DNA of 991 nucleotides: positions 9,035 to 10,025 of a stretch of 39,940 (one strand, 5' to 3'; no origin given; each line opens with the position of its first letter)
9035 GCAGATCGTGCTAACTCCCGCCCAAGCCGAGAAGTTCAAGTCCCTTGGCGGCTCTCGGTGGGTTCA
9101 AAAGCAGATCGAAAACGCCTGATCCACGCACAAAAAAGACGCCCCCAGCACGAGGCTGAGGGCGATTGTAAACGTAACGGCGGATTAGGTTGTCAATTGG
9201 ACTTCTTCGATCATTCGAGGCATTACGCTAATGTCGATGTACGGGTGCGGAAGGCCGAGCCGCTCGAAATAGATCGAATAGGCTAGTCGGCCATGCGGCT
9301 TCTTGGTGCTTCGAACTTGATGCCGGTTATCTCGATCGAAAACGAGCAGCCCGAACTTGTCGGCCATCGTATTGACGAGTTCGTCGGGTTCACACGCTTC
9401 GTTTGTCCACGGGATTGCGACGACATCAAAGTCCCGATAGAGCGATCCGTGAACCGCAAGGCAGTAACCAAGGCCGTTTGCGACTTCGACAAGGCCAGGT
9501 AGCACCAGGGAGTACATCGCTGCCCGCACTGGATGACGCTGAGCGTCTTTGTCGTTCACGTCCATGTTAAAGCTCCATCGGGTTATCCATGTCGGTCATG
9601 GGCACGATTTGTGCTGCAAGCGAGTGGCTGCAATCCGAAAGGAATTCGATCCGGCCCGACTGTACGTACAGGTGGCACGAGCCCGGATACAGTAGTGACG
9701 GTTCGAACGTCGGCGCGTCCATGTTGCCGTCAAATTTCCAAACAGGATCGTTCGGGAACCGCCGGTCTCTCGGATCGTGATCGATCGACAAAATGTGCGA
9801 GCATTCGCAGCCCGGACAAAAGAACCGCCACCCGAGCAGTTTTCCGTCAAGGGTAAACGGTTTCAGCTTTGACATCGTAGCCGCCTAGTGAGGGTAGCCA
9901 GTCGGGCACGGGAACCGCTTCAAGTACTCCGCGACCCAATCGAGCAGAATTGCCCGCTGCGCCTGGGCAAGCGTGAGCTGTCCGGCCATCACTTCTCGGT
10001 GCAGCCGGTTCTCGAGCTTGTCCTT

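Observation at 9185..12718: Terminator-delimited six-gene accessory cassette beside attP mixing exported enzymes with small cytoplasmic proteins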

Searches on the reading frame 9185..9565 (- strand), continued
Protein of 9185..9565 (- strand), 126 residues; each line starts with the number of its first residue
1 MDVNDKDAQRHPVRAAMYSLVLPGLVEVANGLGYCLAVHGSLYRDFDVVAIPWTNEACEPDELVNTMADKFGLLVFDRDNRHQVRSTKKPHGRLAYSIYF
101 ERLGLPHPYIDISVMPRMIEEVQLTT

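Call 90: find_encoding_contigs(protein=P0059, flank=8000, max_places=1)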
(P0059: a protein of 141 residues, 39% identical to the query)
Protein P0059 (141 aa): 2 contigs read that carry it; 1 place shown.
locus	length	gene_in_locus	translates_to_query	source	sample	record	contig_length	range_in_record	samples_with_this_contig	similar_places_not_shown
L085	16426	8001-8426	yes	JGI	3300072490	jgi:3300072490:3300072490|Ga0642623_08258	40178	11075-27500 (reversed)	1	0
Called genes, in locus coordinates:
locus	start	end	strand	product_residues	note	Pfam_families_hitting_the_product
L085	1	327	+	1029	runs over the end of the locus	-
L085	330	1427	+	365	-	-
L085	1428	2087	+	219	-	-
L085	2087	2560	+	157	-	PF22262:DUF6950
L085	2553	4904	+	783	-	-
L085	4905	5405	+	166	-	PF14301:DUF4376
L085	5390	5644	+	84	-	-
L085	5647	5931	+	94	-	-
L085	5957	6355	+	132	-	-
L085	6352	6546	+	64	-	-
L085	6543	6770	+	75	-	PF25612:DUF7940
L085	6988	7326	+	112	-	PF00959:Phage_lysozyme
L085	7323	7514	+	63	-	-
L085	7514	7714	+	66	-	-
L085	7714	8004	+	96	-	PF20137:BubE (weak)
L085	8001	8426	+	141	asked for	-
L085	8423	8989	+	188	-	-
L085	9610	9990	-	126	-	PF19744:DUF6232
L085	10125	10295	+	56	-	-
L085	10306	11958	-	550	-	PF00239:Resolvase, PF07508:Recombinase, PF13408:Zn_ribbon_recom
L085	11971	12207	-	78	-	-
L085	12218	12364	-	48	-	-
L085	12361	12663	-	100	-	-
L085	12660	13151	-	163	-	-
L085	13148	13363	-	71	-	-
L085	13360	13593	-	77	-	-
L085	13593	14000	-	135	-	-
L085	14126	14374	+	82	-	-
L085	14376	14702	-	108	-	-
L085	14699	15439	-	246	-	PF00717:Peptidase_S24 (weak)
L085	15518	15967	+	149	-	-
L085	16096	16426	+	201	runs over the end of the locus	-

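Call 91: find_encoding_contigs(protein=P0040, flank=8000, max_places=1)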
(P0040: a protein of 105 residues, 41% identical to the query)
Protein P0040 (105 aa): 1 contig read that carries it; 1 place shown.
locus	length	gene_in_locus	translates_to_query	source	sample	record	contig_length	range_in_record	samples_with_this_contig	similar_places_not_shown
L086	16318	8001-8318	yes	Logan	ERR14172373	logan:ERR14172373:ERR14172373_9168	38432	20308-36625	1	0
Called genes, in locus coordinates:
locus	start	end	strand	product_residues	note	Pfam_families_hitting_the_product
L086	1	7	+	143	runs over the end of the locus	-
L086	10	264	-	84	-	-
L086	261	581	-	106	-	-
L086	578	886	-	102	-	PF00166:Cpn10 (weak)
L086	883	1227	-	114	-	-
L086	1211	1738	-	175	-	-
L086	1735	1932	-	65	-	-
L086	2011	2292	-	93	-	PF27815:C24B10_03 (weak)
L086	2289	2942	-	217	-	-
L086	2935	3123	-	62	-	-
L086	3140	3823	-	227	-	PF09588:YqaJ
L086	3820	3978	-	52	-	-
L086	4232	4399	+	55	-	-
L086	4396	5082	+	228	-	-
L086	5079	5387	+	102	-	-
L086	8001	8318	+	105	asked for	-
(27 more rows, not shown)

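Call 92: find_related_loci(query=A4, collection=viral_contigs, flank=6000)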
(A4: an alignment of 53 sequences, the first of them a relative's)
Query A4 (126 aa) in viral_contigs; peptide patterns used: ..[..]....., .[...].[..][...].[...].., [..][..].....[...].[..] (x = any residue, [..] = any of these).
482 stretches matched a pattern; 422 encode a relative of the query (tblastn E <= 1e-3); the best 80 are kept; 80 distinct loci.
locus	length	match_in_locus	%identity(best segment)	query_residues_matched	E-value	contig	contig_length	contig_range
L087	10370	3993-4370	45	6-119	6e-27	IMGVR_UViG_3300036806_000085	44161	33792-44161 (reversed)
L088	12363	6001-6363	41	1-116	1e-25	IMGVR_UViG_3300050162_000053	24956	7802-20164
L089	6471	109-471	41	1-116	1e-25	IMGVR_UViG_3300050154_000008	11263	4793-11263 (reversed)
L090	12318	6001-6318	45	18-120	1e-25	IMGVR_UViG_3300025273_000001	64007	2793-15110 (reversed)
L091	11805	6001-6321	45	18-121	2e-25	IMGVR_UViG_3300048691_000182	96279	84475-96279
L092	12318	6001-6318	45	18-120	1e-25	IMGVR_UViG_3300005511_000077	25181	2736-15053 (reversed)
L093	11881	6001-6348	41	6-118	2e-25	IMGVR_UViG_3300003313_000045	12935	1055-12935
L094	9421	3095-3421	44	12-117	2e-25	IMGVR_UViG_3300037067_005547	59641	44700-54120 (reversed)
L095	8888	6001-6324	44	13-117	4e-25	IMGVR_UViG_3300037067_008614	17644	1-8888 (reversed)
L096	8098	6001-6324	42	13-117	4e-25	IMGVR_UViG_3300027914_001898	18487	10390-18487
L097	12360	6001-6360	40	1-117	5e-25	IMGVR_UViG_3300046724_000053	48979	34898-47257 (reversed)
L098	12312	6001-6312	48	17-117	6e-25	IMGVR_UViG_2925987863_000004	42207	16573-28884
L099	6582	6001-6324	43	12-117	1e-24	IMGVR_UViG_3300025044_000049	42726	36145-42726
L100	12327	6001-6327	43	12-117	2e-24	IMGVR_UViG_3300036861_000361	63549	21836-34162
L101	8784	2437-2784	42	3-115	7e-24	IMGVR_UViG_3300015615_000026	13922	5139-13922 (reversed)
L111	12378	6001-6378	41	5-118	3e-22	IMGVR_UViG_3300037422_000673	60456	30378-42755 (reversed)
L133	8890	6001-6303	42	21-117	3e-21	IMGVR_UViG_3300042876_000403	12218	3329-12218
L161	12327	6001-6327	39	15-117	2e-19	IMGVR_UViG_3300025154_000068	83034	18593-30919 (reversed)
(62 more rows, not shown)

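Call 103: search_protein_families(library=pfam, proteins=[L133:4547-5326:+, L133:3932-4300:+, L133:7037-8059:-, L133:1543-3249:+, L161:6803-7450:+, L161:6441-6806:+, L161:4094-5002:+, L161:7855-8553:+, L161:9162-9998:-, L111:4593-5717:+], max_evalue=0.01)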
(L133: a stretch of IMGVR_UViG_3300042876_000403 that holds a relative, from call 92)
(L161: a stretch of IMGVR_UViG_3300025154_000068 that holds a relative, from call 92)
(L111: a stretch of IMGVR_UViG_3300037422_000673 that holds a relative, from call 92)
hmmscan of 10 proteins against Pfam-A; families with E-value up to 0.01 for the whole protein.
L133:4547-5326:+ (259 aa): 1 family
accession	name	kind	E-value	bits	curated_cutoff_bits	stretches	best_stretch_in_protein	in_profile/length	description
PF00959.24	Phage_lysozyme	-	1.1e-38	132.9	22.3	1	24-152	2-125/125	Phage lysozyme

L133:3932-4300:+ (122 aa): 0 families

L133:7037-8059:- (340 aa): 1 family
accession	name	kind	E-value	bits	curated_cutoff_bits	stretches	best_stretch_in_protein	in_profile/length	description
PF00589.27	Phage_integrase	-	0.0033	17.7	27.1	1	184-333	24-169/172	Phage integrase family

L133:1543-3249:+ (568 aa): 0 families

L161:6803-7450:+ (215 aa): 1 family
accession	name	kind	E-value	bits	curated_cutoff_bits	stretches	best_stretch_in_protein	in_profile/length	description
PF01183.26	Glyco_hydro_25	-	1.1e-34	120.8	27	1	6-183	1-180/180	Glycosyl hydrolases family 25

L161:6441-6806:+ (121 aa): 0 families

L161:4094-5002:+ (302 aa): 0 families

L161:7855-8553:+ (232 aa): 0 families

L161:9162-9998:- (278 aa): 3 families
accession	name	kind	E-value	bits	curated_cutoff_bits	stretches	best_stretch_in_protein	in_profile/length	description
PF12728.13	HTH_17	-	1.1e-07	32.4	27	1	107-151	2-46/51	Helix-turn-helix domain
PF21531.3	Rv2175c_wHTH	-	6.7e-05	23.2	27.1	1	104-140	13-49/57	DNA-binding protein Rv2175c, wHTH domain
PF20038.5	HTH_59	-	0.0075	16.7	27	0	105-128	6-29/66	Helix-turn-helix domain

L111:4593-5717:+ (374 aa): 0 families

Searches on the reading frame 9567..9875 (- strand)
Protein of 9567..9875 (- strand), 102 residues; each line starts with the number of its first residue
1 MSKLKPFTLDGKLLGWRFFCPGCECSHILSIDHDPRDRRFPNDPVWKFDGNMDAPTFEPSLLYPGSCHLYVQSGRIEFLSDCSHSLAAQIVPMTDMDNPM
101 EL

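Call 4: search_protein_families(library=pfam, proteins=[window:9567-9875:-], max_evalue=1)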
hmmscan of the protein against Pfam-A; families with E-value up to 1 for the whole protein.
window:9567-9875:- (102 aa): 1 family
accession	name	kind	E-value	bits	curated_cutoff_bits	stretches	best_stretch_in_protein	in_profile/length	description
PF20137.4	DUF6527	-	4.6e-09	36.5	23.6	1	18-78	5-62/63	Family of unknown function (DUF6527)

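Call 5: search_protein_families(library=phrogs, proteins=[window:9567-9875:-], max_evalue=0.1)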
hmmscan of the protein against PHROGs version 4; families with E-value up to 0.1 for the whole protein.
window:9567-9875:- (102 aa): 3 families
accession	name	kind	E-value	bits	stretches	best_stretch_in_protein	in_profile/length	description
phrog_3362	-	unknown function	1.2e-22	81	1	16-99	16-104/106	-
phrog_15183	-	unknown function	9.5e-06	27.1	1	16-76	39-99/102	-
phrog_31675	-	unknown function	1.1e-05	26.7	1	17-63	17-57/79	-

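Call 6: search_protein_families(library=padloc, proteins=[window:9567-9875:-], max_evalue=1)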
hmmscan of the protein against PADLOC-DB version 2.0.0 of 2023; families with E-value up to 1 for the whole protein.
window:9567-9875:- (102 aa): 0 families

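Call 31: search_dna_similar(query=window:9567-9875:-, collection=phages, mode=protein, max_evalue=0.001, max_rows=25)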
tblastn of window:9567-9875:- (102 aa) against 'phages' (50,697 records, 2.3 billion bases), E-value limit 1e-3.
Records with a match: 274; places in all: 274; records where one place covers at least 80% of the query: 257.
Best place of each record, by identity: <60% 274.
By first word of the organism name: Salmonella 149; Klebsiella 50; Escherichia 21; Erwinia 12; Shigella 6; Serratia 5; Dickeya 5; Pseudomonas 4; Burkholderia 4; Arthrobacter 4; and 10 more.
By host as written in the record: - 32; Salmonella enterica 23; Salmonella enterica subsp. enterica serovar Enteritidis PT1 21; Klebsiella pneumoniae 21; Salmonella enterica subsp. enterica serovar Typhimurium 13; Salmonella sp. 9; Erwinia amylovora ATCC 29780 9; Escherichia coli O157:H7 7; and 88 more.
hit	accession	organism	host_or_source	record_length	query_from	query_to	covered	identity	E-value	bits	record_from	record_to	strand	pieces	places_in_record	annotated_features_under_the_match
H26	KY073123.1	Serratia phage vB_Sru_IME250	Serratia rubidaea 1122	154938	1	99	97%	39.3%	2e-13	70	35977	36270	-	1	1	hypothetical protein | putative membrane protein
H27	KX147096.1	Serratia phage vB_Sru_IME250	Serratia rubidaea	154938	1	99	97%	39.3%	2e-13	70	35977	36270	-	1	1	hypothetical protein | putative membrane protein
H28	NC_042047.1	Serratia phage vB_Sru_IME250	Serratia rubidaea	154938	1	99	97%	39.3%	2e-13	70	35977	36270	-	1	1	hypothetical protein (x2)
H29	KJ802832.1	Salmonella phage 9NA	Salmonella enterica serovar Typhiurium ...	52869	1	99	97%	37.5%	4e-10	61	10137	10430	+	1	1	hypothetical protein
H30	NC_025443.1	Salmonella phage 9NA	Salmonella enterica serovar Typhiurium ...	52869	1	99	97%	37.5%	4e-10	61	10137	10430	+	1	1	hypothetical protein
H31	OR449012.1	Salmonella phage Mansal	Salmonella enterica subsp. enterica ...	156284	1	99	97%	37.4%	3e-11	63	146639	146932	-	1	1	hypothetical protein | ribosome_binding_site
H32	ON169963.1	Salmonella phage BRM 13314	Salmonella enterica subsp. enterica ...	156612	1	99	97%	37.4%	3e-11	63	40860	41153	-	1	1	hypothetical protein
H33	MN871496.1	Salmonella phage Se-H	Salmonella enterica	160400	1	99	97%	37.4%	3e-11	63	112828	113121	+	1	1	record has no annotation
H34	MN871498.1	Salmonella phage Se-J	Salmonella enterica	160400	1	99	97%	37.4%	3e-11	63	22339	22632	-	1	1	record has no annotation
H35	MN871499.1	Salmonella phage Se-N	Salmonella enterica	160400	1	99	97%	37.4%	3e-11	63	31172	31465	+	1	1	record has no annotation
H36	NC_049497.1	Salmonella phage Se-J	Salmonella enterica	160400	1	99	97%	37.4%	3e-11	63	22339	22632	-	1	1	hypothetical protein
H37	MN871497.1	Salmonella phage Se-I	Salmonella enterica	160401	1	99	97%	37.4%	3e-11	63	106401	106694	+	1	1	record has no annotation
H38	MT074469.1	Salmonella phage rabagast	Salmonella enterica subsp. enterica ...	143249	1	99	97%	37.4%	5e-11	63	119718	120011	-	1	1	hypothetical protein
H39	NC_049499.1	Salmonella phage rabagast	Salmonella enterica subsp. enterica ...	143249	1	99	97%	37.4%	5e-11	63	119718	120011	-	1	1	hypothetical protein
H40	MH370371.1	Salmonella phage S118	Salmonella enterica serotype Dublin 3246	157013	1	99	97%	37.4%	5e-11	63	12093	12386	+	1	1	hypothetical protein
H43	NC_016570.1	Escherichia phage Cba120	Escherichia coli; O157:H7; NCTC 12900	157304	1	99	97%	37.4%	5e-11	63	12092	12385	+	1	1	orf017: hypothetical protein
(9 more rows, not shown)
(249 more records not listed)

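Call 34: get_annotated_region(hit=H30, flank=4000)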
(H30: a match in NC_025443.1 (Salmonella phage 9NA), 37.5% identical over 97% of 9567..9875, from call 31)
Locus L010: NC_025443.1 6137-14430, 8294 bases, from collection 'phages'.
description: Salmonella phage 9NA, complete genome.
organism: Salmonella phage 9NA (NCBI taxid 1113547)
taxonomy: Viruses; Duplodnaviria; Heunggongvirae; Uroviricota; Caudoviricetes; Nonanavirus; Nonanavirus nv9NA
host: Salmonella enterica serovar Typhiurium strain LT2; source: -; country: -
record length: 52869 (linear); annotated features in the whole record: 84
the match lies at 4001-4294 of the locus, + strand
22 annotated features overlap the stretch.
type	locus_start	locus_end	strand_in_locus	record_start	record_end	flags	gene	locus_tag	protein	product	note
CDS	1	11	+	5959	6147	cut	-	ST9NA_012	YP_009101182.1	hypothetical protein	gp12 hypothetical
CDS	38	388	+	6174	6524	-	-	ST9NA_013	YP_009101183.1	hypothetical protein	gp13 hypothetical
CDS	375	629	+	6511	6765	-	-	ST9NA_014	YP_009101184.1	hypothetical protein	gp14 hypothetical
CDS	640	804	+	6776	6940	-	-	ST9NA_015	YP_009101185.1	hypothetical protein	gp15 hypothetical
CDS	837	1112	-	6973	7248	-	-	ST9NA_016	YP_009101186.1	hypothetical protein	gp16 hypothetical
CDS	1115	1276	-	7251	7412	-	-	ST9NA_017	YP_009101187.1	hypothetical protein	gp17 hypothetical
CDS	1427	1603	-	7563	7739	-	-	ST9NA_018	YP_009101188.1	hypothetical protein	gp18 hypothetical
CDS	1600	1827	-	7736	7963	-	-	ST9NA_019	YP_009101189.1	hypothetical protein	gp19 hypothetical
CDS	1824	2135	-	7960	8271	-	-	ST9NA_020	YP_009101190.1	hypothetical protein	gp20 hypothetical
CDS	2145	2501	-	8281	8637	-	-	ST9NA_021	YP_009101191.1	hypothetical protein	gp21 hypothetical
CDS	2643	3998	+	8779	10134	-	-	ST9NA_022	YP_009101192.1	portal protein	gp22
CDS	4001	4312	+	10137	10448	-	-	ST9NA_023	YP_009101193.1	hypothetical protein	gp23 hypothetical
CDS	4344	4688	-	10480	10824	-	-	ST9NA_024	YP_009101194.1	hypothetical protein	gp24 hypothetical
CDS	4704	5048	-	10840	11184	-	-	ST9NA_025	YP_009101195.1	hypothetical protein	gp25 hypothetical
CDS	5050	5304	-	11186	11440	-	-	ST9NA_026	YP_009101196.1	hypothetical protein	gp26 hypothetical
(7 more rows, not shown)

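Call 52: search_protein_families(library=ncbifam, proteins=[window:9567-9875:-], max_evalue=1)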
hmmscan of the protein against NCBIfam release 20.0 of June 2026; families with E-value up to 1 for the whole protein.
window:9567-9875:- (102 aa): 0 families

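Call 86: get_annotated_region(hit=H43, flank=3000)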
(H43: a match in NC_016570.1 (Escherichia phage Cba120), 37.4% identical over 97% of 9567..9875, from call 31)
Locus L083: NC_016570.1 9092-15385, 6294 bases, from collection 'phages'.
description: Escherichia phage Cba120, complete genome.
organism: Escherichia phage Cba120 (NCBI taxid 2886902)
taxonomy: Viruses; Duplodnaviria; Heunggongvirae; Uroviricota; Caudoviricetes; Ackermannviridae; Cvivirinae; Kuttervirus; Kuttervirus CBA120
host: Escherichia coli; O157:H7; NCTC 12900; source: -; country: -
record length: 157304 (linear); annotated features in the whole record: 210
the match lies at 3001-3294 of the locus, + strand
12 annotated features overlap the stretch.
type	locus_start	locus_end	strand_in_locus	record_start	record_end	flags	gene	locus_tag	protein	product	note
CDS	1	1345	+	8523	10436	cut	orf014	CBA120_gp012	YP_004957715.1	DNA topoisomerase II large subunit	-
CDS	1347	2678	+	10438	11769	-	orf015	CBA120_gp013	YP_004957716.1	DNA topoisomerase II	-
CDS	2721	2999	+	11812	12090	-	orf016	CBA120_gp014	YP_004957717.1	hypothetical protein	-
CDS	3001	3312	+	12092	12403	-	orf017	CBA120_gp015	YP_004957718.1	hypothetical protein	-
CDS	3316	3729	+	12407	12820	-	orf018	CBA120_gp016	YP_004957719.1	hypothetical protein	-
CDS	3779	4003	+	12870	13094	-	orf019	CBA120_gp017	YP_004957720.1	hypothetical protein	-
CDS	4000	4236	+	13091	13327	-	orf020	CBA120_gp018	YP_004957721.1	hypothetical protein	-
CDS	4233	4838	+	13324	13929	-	orf021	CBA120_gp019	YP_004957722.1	Tk.4 conserved hypothetical phage protein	-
CDS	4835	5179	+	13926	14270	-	orf022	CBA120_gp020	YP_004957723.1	hypothetical protein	-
CDS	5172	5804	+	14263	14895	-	orf023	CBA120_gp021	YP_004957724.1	exonuclease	-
CDS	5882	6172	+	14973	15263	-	orf025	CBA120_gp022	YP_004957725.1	hypothetical protein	-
CDS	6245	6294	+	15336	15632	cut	orf027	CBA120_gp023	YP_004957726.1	hypothetical protein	-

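Call 87: get_annotated_region(hit=H28, flank=3000)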
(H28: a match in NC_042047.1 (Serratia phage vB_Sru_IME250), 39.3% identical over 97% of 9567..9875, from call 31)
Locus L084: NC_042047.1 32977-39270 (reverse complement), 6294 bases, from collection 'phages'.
description: Serratia phage vB_Sru_IME250, complete genome.
organism: Serratia phage vB_Sru_IME250 (NCBI taxid 1852640)
taxonomy: Viruses; Duplodnaviria; Heunggongvirae; Uroviricota; Caudoviricetes; Ackermannviridae; Taipeivirus; Taipeivirus IME250
host: Serratia rubidaea; source: -; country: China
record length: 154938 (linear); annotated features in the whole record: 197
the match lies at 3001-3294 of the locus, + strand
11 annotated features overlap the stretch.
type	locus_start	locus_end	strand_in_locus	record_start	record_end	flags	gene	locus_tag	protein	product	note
CDS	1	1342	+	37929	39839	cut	-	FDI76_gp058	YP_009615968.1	DNA topoisomerase II large subunit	-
CDS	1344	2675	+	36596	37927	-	-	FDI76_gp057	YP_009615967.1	DNA topoisomerase II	-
CDS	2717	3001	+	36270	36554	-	-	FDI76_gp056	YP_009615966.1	hypothetical protein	-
CDS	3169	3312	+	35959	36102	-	-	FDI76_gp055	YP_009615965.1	hypothetical protein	-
CDS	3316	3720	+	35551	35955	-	-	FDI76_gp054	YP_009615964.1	hypothetical protein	Arn.3 conserved hypothetical protein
CDS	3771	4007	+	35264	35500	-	-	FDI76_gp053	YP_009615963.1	hypothetical protein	-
CDS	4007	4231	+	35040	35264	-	-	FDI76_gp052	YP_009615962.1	hypothetical protein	-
CDS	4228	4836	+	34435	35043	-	-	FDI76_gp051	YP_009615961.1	hypothetical protein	-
CDS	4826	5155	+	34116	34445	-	-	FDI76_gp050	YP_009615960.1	hypothetical protein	-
CDS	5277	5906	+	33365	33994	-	-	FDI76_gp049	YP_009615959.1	exonuclease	dexA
CDS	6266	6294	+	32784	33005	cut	-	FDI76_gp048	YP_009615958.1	hypothetical protein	-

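Call 100: find_related_loci(query=A7, collection=viral_contigs, flank=5000)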
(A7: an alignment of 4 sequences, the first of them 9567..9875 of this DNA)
Query A7 (102 aa) in viral_contigs; peptide patterns used: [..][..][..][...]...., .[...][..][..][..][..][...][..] (x = any residue, [..] = any of these).
260 stretches matched a pattern; 189 encode a relative of the query (tblastn E <= 1e-3); the best 80 are kept; 80 distinct loci.
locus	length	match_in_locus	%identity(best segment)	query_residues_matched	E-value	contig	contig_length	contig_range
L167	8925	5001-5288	46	3-101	2e-24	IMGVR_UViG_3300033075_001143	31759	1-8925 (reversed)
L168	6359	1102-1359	47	11-98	6e-23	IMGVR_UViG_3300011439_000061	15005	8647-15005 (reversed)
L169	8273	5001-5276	45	3-96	1e-22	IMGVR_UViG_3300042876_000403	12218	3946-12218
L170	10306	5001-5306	37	1-97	7e-22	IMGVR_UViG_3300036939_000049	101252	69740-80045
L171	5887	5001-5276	42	3-96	1e-20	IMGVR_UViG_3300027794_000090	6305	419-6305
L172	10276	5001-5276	42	3-96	1e-20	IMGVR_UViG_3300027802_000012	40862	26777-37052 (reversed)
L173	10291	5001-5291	41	11-97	9e-20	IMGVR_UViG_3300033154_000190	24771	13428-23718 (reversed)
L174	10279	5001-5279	40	1-95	1e-19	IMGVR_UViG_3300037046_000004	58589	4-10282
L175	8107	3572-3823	39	1-95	2e-19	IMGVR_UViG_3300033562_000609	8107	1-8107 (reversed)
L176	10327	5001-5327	33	4-96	3e-19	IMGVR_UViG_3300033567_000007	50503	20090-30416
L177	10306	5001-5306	39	10-96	4e-19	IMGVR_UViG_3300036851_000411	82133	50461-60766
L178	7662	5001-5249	37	15-101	8e-19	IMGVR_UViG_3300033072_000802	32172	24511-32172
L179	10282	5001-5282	41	1-98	2e-18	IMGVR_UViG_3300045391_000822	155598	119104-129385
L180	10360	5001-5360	36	3-96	2e-18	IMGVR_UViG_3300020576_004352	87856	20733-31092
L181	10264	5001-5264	40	15-98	2e-18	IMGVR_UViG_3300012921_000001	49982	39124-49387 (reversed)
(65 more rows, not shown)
